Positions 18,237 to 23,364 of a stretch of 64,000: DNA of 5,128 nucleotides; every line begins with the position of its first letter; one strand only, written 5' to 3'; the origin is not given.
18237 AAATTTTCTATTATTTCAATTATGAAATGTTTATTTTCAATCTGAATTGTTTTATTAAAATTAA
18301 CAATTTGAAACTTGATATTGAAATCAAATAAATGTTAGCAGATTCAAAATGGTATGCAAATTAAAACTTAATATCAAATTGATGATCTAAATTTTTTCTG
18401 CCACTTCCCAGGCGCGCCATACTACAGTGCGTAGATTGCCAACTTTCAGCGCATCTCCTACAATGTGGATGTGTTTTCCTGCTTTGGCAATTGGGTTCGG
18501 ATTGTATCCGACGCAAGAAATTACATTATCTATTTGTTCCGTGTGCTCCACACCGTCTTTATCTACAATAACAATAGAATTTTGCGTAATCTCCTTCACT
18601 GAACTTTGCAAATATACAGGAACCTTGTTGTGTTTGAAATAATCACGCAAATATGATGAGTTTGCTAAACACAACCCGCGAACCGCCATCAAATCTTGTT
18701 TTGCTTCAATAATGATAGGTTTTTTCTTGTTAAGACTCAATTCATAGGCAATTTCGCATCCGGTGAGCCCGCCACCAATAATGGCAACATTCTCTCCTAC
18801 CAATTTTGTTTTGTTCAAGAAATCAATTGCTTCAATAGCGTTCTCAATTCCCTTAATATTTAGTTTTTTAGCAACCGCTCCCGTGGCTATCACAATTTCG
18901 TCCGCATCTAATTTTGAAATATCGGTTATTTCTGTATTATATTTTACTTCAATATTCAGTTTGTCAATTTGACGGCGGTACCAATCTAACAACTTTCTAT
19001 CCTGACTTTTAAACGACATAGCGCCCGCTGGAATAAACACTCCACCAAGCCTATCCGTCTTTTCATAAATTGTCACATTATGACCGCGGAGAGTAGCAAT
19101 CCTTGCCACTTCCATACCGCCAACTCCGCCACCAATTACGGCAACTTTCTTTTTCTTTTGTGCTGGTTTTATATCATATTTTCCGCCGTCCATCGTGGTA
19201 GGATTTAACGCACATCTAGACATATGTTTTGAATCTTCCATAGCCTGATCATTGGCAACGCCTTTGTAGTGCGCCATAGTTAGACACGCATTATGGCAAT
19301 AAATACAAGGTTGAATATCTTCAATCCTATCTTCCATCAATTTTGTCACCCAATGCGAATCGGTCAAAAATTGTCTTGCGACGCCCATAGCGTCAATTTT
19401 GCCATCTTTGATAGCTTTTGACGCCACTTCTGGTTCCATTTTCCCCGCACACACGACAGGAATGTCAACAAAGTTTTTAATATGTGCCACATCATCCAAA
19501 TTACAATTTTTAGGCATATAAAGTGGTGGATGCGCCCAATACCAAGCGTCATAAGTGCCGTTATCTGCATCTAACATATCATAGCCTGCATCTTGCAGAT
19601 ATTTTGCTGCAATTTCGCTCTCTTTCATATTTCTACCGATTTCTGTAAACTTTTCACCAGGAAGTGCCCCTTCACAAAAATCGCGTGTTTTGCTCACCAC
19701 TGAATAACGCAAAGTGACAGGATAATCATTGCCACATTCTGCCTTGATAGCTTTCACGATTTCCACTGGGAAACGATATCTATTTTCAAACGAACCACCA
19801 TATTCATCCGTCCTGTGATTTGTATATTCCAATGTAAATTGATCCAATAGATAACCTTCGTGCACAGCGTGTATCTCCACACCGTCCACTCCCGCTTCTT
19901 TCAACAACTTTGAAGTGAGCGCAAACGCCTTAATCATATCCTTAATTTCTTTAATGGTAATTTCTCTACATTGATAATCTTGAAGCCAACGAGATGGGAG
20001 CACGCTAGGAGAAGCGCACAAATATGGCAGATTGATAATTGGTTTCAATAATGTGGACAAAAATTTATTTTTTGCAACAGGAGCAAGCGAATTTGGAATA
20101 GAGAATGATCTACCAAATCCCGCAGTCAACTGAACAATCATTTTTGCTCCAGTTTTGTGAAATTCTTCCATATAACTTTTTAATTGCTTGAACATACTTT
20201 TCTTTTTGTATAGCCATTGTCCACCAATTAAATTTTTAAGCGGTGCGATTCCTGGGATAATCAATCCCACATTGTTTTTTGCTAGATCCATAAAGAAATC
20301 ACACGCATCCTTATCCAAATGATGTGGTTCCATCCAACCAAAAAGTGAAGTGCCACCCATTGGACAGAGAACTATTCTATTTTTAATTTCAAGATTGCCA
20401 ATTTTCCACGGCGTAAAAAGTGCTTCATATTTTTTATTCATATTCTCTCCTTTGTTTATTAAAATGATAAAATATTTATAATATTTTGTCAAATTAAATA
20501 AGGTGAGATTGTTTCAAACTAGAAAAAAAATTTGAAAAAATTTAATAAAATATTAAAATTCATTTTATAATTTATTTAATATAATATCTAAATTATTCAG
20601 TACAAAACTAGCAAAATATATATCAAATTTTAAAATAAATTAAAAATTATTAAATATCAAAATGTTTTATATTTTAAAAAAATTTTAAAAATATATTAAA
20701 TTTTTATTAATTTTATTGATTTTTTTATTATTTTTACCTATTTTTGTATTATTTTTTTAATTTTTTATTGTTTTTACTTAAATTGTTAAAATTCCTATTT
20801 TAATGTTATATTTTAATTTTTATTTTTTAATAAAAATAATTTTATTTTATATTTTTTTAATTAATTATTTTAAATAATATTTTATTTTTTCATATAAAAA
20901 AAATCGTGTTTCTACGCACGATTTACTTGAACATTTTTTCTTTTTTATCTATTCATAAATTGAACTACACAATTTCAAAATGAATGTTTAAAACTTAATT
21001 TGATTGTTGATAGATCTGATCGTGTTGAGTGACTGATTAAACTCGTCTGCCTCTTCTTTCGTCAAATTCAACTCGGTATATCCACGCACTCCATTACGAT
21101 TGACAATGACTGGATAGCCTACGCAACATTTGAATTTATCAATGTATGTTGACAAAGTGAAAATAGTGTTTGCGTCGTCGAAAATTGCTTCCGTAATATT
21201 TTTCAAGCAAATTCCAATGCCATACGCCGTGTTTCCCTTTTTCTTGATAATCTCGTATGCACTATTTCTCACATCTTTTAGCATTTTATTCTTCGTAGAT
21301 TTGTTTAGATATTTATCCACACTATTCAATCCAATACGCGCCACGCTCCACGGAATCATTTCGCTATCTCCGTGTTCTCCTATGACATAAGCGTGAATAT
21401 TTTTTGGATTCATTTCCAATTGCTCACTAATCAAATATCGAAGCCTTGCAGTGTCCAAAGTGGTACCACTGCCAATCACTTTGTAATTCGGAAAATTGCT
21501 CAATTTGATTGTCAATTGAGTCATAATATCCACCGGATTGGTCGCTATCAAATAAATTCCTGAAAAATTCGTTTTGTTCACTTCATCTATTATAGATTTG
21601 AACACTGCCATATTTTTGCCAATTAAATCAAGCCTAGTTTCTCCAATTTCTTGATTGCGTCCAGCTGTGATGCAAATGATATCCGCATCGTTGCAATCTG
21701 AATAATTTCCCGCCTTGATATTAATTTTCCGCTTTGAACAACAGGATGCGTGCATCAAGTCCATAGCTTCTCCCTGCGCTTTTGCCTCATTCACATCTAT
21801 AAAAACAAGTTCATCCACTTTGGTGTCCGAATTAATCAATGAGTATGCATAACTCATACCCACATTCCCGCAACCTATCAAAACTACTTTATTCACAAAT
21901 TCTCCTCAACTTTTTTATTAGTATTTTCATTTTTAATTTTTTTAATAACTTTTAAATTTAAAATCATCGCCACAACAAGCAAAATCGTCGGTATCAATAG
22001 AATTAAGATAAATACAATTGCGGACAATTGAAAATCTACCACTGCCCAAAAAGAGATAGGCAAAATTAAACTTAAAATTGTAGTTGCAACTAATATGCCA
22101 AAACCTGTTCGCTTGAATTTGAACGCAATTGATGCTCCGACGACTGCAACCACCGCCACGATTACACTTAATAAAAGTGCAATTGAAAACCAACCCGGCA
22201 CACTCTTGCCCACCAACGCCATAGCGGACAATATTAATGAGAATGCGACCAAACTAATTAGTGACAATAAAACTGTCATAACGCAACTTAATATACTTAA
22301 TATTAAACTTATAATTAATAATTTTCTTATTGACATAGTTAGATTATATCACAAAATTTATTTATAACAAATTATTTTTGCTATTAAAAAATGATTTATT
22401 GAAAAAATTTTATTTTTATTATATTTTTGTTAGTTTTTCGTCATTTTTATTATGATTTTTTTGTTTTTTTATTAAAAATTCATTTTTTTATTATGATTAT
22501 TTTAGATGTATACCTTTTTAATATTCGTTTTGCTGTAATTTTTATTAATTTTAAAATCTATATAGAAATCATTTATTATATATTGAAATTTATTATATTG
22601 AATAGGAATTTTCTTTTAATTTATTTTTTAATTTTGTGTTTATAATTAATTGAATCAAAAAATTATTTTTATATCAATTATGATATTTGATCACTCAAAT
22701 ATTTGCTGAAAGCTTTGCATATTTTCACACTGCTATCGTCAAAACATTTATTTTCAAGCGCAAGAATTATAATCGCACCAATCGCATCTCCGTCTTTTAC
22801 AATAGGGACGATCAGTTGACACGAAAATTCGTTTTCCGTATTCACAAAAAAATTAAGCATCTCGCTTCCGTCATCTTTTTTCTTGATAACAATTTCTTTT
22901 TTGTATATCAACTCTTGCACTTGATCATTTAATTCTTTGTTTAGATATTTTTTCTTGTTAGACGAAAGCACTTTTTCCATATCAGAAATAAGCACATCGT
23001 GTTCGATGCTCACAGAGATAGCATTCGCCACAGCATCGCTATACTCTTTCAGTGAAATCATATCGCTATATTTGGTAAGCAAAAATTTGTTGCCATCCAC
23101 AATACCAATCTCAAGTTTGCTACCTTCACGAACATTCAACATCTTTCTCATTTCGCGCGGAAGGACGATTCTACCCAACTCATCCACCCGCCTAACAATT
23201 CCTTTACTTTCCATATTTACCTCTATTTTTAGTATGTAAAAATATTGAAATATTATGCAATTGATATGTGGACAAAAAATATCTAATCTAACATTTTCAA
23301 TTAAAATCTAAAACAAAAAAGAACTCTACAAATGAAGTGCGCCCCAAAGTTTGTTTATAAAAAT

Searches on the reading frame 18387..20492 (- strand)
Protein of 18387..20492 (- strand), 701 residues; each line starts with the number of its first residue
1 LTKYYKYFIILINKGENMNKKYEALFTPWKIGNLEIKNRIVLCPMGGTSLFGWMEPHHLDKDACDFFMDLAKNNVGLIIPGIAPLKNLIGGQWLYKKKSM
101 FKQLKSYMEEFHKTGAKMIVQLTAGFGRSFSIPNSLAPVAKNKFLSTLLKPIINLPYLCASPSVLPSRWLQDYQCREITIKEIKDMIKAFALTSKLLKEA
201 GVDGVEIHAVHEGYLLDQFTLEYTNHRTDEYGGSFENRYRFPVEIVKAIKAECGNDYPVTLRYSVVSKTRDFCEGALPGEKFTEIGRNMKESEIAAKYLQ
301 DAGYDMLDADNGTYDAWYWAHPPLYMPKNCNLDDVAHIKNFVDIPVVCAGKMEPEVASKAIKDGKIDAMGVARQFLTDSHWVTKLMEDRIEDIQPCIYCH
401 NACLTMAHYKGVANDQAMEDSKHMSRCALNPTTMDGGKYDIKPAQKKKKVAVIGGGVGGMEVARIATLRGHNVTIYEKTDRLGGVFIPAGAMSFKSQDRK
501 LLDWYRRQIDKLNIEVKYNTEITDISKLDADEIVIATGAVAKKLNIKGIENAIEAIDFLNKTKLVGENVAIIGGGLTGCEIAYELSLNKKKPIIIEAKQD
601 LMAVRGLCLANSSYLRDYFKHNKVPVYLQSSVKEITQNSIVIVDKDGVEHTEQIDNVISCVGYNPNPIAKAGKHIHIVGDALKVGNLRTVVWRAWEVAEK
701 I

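Call 54: search_protein_families(library=pfam, proteins=[window:18387-20492:-], max_evalue=0.0001)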
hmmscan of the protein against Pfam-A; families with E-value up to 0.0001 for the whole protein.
window:18387-20492:- (701 aa): 10 families
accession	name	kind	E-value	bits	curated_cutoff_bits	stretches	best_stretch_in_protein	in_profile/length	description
PF00724.26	Oxidored_FMN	-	3.8e-50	171.5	27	1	25-389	2-339/342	NADH:flavin oxidoreductase / NADH oxidase family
PF07992.20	Pyr_redox_2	-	1.2e-37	130.3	26.1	2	448-669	1-243/291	Pyridine nucleotide-disulphide oxidoreductase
PF00070.33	Pyr_redox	-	4.2e-17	62.9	22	2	568-639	1-70/82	Pyridine nucleotide-disulphide oxidoreductase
PF01266.30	DAO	-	1.1e-15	58.5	27.9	0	569-599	2-32/353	FAD dependent oxidoreductase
PF13738.12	Pyr_redox_3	-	4.4e-15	56.2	30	1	505-666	87-270/305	Pyridine nucleotide-disulphide oxidoreductase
PF13450.12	NAD_binding_8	-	4.6e-10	40.1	21.9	1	452-484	1-33/68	NAD(P)-binding Rossmann-like domain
PF03486.20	HI0933_like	-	1.5e-06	28.3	50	0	449-490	2-43/244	HI0933-like protein Rossmann domain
PF00743.25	FMO-like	-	6.6e-06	25.3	22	0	447-486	1-40/532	Flavin-binding monooxygenase-like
PF00890.30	FAD_binding_2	-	2.1e-05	24.4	20.4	0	450-484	2-36/414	FAD binding domain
PF13434.12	Lys_Orn_oxgnase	-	5.3e-05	23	21.3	0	513-591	131-213/339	L-lysine 6-monooxygenase/L-ornithine 5-monooxygenase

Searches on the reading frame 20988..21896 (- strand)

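Call 54: search_protein_families(library=pfam, proteins=[window:20988-21896:-], max_evalue=0.0001)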
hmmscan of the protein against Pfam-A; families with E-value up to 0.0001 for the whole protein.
window:20988-21896:- (302 aa): 2 families
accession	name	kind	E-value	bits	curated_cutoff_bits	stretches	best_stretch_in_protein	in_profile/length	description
PF00056.29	Ldh_1_N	-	5.8e-42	143.5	27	1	3-142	2-141/141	lactate/malate dehydrogenase, NAD binding domain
PF02866.23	Ldh_1_C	-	7.3e-30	104.7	22.6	1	145-299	1-169/174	lactate/malate dehydrogenase, alpha/beta C-terminal domain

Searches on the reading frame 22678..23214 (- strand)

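Call 54: search_protein_families(library=pfam, proteins=[window:22678-23214:-], max_evalue=0.0001)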
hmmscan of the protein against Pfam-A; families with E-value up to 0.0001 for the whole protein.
window:22678-23214:- (178 aa): 2 families
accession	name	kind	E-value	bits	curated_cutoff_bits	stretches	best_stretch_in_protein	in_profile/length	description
PF15714.11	SpoVT_C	-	4.8e-20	72.4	27.5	1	55-177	2-127/128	Stage V sporulation protein T C-terminal, transcription factor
PF04014.23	MazE_antitoxin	-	2.9e-11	43.6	24.7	1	7-51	1-45/48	Antidote-toxin recognition MazE, bacterial antitoxin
